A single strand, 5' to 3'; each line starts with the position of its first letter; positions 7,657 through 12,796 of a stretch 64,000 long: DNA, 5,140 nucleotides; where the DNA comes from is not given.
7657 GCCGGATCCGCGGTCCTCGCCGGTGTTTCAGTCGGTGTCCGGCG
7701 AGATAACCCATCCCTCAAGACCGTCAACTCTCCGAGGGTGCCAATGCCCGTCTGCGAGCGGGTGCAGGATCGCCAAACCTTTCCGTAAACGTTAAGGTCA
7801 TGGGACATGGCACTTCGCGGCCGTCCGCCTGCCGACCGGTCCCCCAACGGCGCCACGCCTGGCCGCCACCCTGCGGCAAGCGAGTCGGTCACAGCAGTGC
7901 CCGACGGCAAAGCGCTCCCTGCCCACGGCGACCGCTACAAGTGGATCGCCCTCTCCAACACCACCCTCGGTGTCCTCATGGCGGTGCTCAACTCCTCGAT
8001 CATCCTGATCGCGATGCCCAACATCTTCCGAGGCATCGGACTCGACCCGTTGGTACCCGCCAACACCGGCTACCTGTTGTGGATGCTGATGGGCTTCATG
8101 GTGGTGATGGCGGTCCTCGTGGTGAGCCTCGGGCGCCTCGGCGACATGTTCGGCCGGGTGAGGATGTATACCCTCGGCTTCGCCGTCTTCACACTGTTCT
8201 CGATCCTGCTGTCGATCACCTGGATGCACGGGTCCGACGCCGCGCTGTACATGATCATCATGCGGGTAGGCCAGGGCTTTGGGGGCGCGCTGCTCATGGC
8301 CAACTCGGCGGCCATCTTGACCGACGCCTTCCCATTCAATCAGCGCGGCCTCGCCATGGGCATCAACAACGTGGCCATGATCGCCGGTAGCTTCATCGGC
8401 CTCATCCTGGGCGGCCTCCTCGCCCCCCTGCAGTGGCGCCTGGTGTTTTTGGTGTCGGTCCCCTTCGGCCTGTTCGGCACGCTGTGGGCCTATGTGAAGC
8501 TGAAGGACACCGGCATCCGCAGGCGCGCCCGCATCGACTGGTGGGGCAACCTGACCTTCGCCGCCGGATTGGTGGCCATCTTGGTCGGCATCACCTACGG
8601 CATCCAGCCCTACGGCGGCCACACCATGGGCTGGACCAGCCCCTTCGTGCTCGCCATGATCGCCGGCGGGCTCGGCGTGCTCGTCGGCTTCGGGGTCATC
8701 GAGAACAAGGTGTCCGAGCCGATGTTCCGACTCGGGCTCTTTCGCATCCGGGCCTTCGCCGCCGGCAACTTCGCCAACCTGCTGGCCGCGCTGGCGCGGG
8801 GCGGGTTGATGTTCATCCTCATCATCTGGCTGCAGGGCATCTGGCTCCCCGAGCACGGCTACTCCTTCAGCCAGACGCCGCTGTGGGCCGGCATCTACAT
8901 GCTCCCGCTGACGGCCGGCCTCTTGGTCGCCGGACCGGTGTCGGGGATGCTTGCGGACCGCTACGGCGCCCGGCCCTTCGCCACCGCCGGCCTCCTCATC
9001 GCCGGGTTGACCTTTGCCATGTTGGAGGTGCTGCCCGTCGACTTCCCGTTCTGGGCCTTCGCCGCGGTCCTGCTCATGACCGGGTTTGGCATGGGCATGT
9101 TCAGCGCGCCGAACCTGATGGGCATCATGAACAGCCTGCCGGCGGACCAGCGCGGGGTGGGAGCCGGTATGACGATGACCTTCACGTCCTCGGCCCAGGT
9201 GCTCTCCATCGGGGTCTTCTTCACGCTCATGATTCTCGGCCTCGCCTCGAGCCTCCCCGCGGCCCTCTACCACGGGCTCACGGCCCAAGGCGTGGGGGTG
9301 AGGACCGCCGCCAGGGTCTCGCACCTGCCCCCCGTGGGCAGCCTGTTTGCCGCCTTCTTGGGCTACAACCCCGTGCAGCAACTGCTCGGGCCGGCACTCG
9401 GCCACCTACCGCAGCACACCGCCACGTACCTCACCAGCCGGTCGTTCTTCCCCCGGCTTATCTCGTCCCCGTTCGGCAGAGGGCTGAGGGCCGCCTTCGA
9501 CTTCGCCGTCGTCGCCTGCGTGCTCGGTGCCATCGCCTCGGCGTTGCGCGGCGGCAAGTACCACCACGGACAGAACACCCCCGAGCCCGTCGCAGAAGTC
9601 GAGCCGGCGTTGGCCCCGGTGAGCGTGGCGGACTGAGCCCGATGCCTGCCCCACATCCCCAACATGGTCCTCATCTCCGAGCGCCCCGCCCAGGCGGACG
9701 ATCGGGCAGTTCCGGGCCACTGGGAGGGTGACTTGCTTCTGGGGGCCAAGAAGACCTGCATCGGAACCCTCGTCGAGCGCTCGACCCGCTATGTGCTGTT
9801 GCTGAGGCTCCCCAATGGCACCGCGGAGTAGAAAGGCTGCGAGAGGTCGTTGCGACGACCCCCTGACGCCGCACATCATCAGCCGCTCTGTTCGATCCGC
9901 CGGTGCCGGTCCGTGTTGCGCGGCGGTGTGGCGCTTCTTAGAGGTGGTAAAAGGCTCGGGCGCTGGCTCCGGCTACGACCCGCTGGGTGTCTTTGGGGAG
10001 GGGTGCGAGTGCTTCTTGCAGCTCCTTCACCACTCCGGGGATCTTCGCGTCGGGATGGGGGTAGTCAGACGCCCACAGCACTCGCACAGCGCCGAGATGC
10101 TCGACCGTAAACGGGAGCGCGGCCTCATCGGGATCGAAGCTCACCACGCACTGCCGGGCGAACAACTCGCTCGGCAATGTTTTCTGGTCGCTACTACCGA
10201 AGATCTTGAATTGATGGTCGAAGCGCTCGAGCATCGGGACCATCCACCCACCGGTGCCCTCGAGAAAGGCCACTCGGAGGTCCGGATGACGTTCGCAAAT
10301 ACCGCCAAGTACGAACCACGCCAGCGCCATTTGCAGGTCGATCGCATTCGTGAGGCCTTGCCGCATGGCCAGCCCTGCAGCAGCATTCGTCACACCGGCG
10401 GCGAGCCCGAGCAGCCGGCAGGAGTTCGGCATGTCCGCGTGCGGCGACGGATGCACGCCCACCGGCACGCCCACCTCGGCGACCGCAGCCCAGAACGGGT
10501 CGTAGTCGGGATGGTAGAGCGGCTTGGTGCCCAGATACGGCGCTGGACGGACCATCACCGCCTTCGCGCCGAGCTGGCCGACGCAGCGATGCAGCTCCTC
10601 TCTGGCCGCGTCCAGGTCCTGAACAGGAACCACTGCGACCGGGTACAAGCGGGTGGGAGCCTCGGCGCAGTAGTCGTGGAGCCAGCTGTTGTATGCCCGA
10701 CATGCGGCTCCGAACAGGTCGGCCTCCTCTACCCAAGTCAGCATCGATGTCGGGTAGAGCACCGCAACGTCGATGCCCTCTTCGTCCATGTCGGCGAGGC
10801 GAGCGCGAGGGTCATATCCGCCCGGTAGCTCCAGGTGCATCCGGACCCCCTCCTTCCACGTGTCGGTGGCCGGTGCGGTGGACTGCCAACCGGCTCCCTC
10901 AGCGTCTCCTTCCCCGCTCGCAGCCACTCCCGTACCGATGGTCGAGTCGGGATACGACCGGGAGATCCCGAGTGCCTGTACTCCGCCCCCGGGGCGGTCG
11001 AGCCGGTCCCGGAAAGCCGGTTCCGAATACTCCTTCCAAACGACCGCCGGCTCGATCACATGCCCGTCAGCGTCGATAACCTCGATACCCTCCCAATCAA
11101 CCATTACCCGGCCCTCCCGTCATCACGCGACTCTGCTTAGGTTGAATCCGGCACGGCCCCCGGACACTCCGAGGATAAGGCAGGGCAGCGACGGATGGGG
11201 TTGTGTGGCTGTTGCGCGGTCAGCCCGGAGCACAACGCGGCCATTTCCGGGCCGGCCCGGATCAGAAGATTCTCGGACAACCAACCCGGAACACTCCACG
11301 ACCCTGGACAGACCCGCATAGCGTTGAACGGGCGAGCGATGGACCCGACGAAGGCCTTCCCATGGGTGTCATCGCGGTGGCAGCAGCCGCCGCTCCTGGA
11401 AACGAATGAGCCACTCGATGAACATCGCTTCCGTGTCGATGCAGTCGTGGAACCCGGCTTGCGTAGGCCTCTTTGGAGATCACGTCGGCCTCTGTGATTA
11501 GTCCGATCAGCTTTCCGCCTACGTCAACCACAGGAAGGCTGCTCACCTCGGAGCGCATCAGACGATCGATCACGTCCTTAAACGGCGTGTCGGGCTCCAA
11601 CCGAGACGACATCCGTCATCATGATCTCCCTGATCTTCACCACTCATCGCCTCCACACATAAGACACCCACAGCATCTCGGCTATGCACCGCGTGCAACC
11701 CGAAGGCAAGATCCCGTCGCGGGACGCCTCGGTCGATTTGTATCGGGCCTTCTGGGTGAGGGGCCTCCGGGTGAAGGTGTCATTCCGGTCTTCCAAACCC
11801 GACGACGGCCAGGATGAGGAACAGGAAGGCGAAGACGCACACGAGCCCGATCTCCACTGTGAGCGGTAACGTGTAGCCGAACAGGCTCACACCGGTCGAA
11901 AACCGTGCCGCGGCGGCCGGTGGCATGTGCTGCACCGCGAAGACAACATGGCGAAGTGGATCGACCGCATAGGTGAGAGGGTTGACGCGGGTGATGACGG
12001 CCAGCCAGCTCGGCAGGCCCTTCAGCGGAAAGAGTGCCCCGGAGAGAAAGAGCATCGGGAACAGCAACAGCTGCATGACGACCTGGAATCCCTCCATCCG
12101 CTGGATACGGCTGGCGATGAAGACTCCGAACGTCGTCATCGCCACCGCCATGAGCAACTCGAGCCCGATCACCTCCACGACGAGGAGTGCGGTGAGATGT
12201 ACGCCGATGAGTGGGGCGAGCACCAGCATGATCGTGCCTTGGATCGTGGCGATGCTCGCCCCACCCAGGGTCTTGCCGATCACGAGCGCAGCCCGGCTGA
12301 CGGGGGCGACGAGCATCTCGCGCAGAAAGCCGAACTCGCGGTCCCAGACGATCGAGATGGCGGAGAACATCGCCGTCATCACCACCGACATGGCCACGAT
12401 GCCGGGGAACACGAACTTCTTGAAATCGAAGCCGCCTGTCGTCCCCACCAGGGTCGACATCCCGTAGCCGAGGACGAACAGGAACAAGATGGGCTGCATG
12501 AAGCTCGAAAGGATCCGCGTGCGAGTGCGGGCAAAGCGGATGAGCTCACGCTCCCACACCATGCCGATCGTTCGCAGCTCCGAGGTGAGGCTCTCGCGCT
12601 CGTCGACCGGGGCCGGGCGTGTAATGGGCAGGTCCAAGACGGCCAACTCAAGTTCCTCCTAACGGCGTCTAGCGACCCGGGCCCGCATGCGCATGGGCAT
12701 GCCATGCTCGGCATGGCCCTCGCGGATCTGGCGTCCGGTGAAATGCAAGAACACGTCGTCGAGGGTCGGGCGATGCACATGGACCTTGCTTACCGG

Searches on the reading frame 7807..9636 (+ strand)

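Call 74: search_protein_families(library=pfam, proteins=[window:7807-9636:+], max_evalue=0.001)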
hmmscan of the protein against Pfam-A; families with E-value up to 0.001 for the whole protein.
window:7807-9636:+ (609 aa): 1 family
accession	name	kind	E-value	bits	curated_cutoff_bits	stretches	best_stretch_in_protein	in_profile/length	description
PF07690.21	MFS_1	-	3.2e-33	115.6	33.4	1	53-466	2-345/347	Major Facilitator Superfamily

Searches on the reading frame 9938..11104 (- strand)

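Call 74: search_protein_families(library=pfam, proteins=[window:9938-11104:-], max_evalue=0.001)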
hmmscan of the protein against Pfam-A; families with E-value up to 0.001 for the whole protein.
window:9938-11104:- (388 aa): 1 family
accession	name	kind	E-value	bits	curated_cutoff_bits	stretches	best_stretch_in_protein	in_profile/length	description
PF04909.20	Amidohydro_2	-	1.3e-28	101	26.4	1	92-388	14-289/289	Amidohydrolase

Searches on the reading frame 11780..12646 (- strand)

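Call 74: search_protein_families(library=pfam, proteins=[window:11780-12646:-], max_evalue=0.001)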
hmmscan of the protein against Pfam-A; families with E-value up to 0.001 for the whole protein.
window:11780-12646:- (288 aa): 3 families
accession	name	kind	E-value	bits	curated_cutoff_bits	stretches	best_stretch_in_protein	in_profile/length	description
PF01061.29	ABC2_membrane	-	1.7e-34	119.7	26.9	1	28-236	4-211/211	ABC-2 type transporter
PF12698.13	ABC2_membrane_3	-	1.1e-19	71.3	31.6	1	75-281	160-346/347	ABC-2 family transporter protein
PF12679.13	ABC2_membrane_2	-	5.6e-06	26.2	27.2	1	88-286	79-280/283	ABC-2 family transporter protein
